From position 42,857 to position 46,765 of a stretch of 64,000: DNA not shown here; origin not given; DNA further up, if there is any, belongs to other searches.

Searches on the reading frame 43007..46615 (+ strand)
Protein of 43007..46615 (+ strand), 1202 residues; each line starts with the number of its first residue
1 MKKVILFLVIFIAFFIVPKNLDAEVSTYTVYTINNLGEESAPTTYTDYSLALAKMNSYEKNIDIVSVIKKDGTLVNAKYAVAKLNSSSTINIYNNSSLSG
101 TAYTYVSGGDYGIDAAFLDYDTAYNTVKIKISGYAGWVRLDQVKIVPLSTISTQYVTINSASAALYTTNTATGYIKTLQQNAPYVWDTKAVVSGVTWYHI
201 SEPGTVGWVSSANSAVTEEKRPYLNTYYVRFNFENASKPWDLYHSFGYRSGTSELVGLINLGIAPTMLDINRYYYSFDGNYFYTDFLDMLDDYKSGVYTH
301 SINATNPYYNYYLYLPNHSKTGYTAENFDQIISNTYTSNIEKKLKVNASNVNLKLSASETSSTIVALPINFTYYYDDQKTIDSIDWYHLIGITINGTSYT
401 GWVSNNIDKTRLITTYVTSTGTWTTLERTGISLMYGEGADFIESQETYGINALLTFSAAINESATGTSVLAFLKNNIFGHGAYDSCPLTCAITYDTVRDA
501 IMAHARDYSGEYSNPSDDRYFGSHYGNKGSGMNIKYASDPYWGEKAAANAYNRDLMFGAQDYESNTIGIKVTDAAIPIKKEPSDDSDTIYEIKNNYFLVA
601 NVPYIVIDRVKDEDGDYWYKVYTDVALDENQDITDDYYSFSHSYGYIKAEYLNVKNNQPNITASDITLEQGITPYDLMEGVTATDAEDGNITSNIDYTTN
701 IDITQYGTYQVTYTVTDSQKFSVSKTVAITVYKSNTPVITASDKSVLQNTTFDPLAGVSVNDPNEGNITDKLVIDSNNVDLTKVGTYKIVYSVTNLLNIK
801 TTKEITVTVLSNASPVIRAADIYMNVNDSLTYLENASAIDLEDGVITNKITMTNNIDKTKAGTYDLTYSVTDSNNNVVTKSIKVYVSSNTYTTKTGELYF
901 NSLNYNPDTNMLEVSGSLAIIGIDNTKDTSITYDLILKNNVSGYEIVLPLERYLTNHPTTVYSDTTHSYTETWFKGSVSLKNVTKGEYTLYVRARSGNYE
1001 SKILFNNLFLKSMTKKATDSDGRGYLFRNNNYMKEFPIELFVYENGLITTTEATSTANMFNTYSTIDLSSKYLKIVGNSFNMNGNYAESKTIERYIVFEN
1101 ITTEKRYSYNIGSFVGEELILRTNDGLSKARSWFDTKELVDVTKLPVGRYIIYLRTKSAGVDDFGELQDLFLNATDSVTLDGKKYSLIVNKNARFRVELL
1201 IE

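Call 33: search_protein_families(library=pfam, proteins=[window:43007-46615:+], max_evalue=0.01)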
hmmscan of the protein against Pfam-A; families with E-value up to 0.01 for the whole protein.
window:43007-46615:+ (1202 aa): 5 families
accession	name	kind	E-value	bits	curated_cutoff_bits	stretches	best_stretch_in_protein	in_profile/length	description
PF16403.11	Bact_surface_Ig-like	-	1.5e-25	89.4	27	3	663-731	6-71/71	Bacterial surface protein, Ig-like domain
PF01832.25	Glucosaminidase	-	2.5e-11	44.7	30.2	1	440-548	3-116/123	Mannosyl-glycoprotein endo-beta-N-acetylglucosaminidase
PF07523.18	Big_3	-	0.00039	21.1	21.2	0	846-886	33-68/68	Bacterial Ig-like domain (group 3)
PF10634.15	Iron_transport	-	0.0062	17.2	21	0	690-720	90-120/150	Fe2+ transport protein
PF18981.6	InlK_D3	-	0.0078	16.7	25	1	672-731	17-73/75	Internalin K domain (D3/D4)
